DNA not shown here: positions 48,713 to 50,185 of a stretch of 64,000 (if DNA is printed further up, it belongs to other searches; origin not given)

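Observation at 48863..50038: RIIa docking domain fused to a guanylate-kinase-like domain without a P-loop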

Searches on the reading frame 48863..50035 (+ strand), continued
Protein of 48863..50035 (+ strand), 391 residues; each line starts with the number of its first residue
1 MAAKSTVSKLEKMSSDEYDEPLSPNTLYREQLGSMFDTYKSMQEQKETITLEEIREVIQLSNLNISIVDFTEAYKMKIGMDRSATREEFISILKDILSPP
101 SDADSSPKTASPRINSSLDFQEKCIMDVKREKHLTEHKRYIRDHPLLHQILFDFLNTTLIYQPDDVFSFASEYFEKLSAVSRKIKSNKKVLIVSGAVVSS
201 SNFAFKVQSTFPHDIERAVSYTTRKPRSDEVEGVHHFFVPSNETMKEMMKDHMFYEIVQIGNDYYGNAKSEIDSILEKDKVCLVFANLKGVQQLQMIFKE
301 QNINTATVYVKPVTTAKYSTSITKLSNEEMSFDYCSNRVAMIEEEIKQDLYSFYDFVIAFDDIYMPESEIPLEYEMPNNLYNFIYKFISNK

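Call 43: predict_structure(alignment_id=A2)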
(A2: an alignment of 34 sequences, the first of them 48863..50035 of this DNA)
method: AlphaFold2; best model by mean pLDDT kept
length: 391 residues; sequences in the alignment: 34
mean_pLDDT: 86.0   pTM: 0.56
mean pLDDT of the five models: 86.0, 85.3, 85.2, 84.2, 84.1
residues with pLDDT >= 90: 238; 70-90: 99; 50-70: 23; < 50: 31
segments of 3 or more residues with pLDDT < 50: 1-19, 108-117
pLDDT, mean of each block of 10 residues (from residue 1): 41 44 77 87 85 90 88 94 94 87 53 49 76 82 86 95 96 86 73 96 95 96 92 94 98 96 95 95 97 97 97 95 75 86 96 97 90 92 96 60
secondary structure, 60 per line:
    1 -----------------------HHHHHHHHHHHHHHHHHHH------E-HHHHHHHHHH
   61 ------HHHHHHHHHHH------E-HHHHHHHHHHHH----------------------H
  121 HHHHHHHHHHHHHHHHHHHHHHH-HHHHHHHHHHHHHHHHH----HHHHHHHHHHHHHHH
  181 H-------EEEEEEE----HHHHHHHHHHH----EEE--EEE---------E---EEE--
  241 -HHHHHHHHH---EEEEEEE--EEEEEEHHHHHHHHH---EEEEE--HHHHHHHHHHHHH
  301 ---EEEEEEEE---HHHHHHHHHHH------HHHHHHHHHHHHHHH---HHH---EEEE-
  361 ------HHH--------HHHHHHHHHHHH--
elements in order: H24-42 H51-60 H67-77 H86-97 H120-143 H145-161 H166-181 E189-195 H200-210 E215-217 E220-222 E236-238 H242-250 E254-260 E263-268 H269-277 E281-285 H288-300 E304-311 H315-325 H332-346 E356-359 H378-389

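Call 45: fold_search(model_id=the predicted structure, library=pdb)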
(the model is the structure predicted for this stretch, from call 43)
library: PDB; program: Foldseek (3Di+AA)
matches with E <= 10: 839; with E <= 0.001: 119
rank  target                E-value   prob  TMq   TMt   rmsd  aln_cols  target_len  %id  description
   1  1gky                  1.1e-14  1.00  0.41  0.82   3.1       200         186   24  REFINED STRUCTURE OF THE COMPLEX BETWEEN GUANYLATE KINASE AND ITS SUBSTRATE GMP AT 2.0 ANGSTROMS RESOLUTION (released 1994-01-31)
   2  4f4j_A                5.7e-14  1.00  0.33  0.61   6.9       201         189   21  Conversion of the enzyme guanylate kinase into a mitotic spindle orienting protein by a single mutation that inhibits  (released 2012-06-13)
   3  9jaf_A                3.0e-13  1.00  0.42  0.80   3.3       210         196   20  GMPK in complex with GMP and sulfate (released 2025-09-03)
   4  2qor                  4.8e-13  1.00  0.43  0.83   2.8       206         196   23  Crystal structure of Plasmodium vivax guanylate kinase (released 2007-08-07)
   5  9j8l_A                5.4e-13  1.00  0.32  0.57   6.8       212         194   20  apo form of GMPK (released 2025-09-03)
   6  8pts_A                5.7e-13  1.00  0.35  0.63   5.7       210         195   20  human GUK1 in complex with compound AT8001 (released 2024-07-24)
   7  9jaf_B                9.2e-13  1.00  0.39  0.76   4.2       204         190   20  GMPK in complex with GMP and sulfate (released 2025-09-03)
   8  2anc_B                9.2e-13  1.00  0.34  0.60   4.8       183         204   24  Crystal Structure Of Unliganded Form Of Oligomeric E.coli Guanylate Kinase (released 2005-08-30)
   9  9jai_B                1.2e-12  1.00  0.40  0.79   4.2       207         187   19  GMPK in complex with GMP and ADP (released 2025-09-03)
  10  2f3t_C                1.4e-12  1.00  0.32  0.55   5.4       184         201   24  Crystal Structure Of E.coli Guanylate Kinase In Complex With Ganciclovir monophosphate (released 2006-05-30)
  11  9lo3                  1.5e-12  1.00  0.43  0.82   3.0       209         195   20  Transition state analogue(GMPK in complex with GMP, ADP, Mg2+ and AlF4- at 277 K) (released 2025-09-10)
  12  9jae_C                1.5e-12  1.00  0.32  0.57   6.9       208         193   19  GMPK(S37P mutant) (released 2025-09-03)
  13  9jac                  1.6e-12  1.00  0.42  0.79   4.4       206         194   18  GMPK in complex with GMP (released 2025-09-03)
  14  9jad                  1.8e-12  1.00  0.42  0.81   3.8       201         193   19  GMPK in complex with GMP and K+ (released 2025-09-03)
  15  2f3t_B                1.9e-12  1.00  0.36  0.64   4.8       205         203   22  Crystal Structure Of E.coli Guanylate Kinase In Complex With Ganciclovir monophosphate (released 2006-05-30)
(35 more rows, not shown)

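Call 64: find_encoding_contigs(protein=P0002, flank=5000, max_places=2)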
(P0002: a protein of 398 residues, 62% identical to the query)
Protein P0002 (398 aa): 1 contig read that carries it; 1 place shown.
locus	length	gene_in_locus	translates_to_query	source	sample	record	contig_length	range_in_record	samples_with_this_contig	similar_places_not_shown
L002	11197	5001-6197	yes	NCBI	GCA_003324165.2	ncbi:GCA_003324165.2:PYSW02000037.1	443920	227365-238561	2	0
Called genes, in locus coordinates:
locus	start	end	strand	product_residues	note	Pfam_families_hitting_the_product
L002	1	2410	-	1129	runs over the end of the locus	PF00133:tRNA-synt_1, PF01406:tRNA-synt_1e (faint), PF09334:tRNA-synt_1g, PF13603:tRNA-synt_1_2 (faint), PF08264:Anticodon_1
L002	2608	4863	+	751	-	PF17681:GCP_N_terminal, PF04130:GCP_C_terminal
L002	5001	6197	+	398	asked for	PF00625:Guanylate_kin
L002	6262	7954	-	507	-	PF13920:zf-C3HC4_3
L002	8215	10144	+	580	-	PF20750:PAP_NTPase, PF01909:NTP_transf_2, PF04928:PAP_central, PF04926:PAP_RNA-bind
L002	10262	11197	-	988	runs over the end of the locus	PF00225:Kinesin, PF16796:Microtub_bd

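Call 65: find_encoding_contigs(protein=P0001, flank=2000, max_places=2)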
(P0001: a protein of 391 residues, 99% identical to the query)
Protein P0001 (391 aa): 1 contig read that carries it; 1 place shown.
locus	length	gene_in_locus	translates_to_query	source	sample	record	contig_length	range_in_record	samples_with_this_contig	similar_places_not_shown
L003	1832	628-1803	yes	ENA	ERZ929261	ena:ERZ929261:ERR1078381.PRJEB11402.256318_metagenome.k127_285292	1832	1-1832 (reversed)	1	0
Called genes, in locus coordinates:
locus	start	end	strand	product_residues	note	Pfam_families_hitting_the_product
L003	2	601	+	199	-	?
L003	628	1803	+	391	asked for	PF00625:Guanylate_kin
